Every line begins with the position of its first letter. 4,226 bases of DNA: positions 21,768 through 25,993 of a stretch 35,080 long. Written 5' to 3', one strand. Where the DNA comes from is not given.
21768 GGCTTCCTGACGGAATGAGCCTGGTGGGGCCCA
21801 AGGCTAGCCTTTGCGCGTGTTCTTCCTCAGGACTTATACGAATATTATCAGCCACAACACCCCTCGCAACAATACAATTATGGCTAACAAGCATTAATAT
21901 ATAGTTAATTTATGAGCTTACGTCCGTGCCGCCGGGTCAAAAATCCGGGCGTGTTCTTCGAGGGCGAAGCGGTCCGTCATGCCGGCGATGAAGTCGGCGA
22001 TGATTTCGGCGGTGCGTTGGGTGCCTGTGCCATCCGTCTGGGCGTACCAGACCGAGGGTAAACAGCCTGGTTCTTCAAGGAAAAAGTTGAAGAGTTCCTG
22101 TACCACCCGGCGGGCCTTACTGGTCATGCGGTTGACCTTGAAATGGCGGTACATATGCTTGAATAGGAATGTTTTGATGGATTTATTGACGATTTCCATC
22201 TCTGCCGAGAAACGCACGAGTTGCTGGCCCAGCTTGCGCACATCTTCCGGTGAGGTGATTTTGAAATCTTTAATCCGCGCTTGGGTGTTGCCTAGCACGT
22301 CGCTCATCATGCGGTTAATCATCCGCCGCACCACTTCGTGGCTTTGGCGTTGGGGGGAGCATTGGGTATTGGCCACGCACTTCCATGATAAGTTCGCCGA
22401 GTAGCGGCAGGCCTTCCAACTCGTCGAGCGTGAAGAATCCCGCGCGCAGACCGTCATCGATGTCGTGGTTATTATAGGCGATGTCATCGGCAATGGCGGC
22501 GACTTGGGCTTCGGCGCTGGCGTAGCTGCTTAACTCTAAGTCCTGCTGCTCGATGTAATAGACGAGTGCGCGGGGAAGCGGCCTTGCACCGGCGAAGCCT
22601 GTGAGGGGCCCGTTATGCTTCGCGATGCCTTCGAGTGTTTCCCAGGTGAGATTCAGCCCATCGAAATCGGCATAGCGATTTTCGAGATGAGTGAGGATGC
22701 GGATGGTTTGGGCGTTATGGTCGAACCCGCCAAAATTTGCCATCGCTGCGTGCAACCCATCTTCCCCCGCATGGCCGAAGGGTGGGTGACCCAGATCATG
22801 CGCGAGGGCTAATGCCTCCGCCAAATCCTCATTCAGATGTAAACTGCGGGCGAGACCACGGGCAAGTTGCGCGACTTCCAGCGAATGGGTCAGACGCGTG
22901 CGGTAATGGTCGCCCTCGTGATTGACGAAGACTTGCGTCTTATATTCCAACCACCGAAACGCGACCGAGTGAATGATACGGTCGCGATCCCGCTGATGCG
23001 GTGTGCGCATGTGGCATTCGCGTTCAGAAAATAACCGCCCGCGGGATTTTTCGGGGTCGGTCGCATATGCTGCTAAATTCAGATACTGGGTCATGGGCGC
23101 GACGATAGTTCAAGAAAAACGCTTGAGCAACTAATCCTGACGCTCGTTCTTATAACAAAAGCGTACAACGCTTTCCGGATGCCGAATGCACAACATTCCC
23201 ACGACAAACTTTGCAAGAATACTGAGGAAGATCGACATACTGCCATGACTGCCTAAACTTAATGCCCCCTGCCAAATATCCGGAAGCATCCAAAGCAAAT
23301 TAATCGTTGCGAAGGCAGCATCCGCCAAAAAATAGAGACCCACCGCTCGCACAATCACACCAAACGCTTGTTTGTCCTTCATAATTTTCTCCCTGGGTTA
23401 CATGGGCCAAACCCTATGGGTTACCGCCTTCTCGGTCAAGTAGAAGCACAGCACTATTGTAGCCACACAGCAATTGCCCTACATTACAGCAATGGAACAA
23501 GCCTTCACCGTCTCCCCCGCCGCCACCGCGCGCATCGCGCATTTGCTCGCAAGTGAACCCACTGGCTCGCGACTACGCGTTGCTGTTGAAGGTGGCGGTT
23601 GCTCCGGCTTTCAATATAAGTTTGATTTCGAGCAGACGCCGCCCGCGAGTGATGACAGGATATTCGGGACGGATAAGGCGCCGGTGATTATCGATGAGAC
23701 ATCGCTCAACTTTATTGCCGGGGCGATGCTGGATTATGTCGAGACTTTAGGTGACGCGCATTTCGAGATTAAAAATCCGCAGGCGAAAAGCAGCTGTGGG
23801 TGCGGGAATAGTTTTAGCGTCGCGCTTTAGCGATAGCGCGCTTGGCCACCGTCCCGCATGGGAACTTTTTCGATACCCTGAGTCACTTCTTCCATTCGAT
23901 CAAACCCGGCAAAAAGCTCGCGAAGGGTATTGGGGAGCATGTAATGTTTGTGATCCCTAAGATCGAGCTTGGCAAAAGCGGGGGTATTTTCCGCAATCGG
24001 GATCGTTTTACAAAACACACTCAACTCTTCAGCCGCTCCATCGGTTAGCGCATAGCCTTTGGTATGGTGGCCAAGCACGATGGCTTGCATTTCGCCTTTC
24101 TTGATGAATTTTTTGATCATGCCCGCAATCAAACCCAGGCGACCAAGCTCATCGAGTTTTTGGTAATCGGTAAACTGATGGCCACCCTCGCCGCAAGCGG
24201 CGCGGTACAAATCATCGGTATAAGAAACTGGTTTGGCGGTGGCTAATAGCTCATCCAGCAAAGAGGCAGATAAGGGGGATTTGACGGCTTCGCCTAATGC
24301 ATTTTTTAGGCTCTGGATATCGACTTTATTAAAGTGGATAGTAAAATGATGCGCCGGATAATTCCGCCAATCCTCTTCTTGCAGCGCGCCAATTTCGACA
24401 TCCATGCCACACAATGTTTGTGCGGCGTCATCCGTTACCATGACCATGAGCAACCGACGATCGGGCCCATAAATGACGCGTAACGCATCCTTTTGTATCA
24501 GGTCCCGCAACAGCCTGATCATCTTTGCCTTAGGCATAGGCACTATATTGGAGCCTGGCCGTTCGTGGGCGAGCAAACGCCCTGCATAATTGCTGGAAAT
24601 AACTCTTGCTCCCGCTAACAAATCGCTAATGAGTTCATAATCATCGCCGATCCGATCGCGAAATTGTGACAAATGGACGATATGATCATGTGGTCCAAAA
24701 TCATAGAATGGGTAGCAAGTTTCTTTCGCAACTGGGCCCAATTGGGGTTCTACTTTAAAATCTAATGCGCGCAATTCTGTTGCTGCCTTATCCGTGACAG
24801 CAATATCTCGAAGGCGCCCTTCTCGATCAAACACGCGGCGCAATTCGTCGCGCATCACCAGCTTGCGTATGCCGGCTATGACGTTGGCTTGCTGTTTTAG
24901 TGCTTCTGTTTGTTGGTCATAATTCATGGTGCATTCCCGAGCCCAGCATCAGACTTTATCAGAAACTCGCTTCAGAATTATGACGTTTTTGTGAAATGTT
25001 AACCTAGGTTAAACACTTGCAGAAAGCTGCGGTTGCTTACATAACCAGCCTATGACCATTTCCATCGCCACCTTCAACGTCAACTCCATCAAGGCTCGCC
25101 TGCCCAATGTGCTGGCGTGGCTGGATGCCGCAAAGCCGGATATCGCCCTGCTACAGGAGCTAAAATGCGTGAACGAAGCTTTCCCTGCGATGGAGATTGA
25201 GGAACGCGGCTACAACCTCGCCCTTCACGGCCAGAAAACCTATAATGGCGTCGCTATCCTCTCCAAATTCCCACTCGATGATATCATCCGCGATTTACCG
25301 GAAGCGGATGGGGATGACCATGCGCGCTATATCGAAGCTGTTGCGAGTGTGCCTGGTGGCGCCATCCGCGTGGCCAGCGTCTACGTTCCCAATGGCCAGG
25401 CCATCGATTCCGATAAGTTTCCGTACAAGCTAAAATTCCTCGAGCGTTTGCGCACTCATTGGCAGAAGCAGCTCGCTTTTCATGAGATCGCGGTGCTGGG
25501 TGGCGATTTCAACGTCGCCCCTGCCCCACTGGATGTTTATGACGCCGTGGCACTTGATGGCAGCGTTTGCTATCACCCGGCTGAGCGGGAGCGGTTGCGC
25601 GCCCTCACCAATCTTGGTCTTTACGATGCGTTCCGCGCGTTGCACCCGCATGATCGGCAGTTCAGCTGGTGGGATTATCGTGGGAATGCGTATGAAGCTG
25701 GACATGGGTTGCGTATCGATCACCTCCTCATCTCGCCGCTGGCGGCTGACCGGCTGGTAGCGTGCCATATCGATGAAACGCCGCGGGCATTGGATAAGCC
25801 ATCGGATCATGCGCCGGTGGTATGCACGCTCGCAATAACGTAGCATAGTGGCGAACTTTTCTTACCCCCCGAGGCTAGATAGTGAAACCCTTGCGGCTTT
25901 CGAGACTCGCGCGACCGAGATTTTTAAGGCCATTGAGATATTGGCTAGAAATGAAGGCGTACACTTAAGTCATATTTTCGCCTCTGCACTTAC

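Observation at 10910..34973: Three families of nested-hairpin palindromic elements (REPIN/RPE-like) occupy both spacers and reading frames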

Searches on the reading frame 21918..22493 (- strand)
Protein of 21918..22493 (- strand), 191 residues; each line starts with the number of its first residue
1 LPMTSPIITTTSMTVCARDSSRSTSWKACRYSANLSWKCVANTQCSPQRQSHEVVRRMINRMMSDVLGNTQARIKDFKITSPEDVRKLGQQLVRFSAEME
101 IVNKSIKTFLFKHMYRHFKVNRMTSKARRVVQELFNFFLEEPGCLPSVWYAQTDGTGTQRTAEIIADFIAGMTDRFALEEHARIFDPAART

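Call 28: search_protein_families(library=pfam, proteins=[window:21918-22493:-], max_evalue=0.00001)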
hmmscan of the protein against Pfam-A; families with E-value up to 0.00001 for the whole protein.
window:21918-22493:- (191 aa): 1 family
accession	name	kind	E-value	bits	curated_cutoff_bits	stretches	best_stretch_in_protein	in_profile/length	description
PF13286.11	HD_assoc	-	1.7e-27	96.2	22.2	1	93-183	1-91/91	Phosphohydrolase-associated domain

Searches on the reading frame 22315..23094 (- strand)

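Call 28: search_protein_families(library=pfam, proteins=[window:22315-23094:-], max_evalue=0.00001)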
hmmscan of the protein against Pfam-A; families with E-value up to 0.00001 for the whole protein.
window:22315-23094:- (259 aa): 1 family
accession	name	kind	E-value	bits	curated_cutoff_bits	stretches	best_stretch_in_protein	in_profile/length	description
PF01966.28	HD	-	1.1e-16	61.6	22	1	67-206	1-114/116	HD domain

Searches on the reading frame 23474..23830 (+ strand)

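Call 28: search_protein_families(library=pfam, proteins=[window:23474-23830:+], max_evalue=0.00001)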
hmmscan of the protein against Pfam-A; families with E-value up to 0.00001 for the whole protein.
window:23474-23830:+ (118 aa): 1 family
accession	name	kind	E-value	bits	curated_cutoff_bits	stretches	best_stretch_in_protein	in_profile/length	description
PF01521.26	Fe-S_biosyn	-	1.9e-17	63.9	26.3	1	11-112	3-110/110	Iron-sulphur cluster biosynthesis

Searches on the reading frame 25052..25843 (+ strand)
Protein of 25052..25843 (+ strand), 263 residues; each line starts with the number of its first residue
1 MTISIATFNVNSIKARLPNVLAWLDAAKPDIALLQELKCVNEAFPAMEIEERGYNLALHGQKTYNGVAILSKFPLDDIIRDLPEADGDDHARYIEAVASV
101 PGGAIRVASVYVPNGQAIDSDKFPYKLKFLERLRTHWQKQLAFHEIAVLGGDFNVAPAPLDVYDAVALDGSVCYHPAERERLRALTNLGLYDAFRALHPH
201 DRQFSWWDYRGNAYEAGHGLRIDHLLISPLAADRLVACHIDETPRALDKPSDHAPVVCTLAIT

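Call 28: search_protein_families(library=pfam, proteins=[window:25052-25843:+], max_evalue=0.00001)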
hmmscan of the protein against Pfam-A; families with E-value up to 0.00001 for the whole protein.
window:25052-25843:+ (263 aa): 1 family
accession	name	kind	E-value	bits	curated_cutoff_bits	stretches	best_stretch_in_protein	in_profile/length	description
PF03372.29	Exo_endo_phos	-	2.6e-29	103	24.5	1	6-253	1-225/225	Endonuclease/Exonuclease/phosphatase family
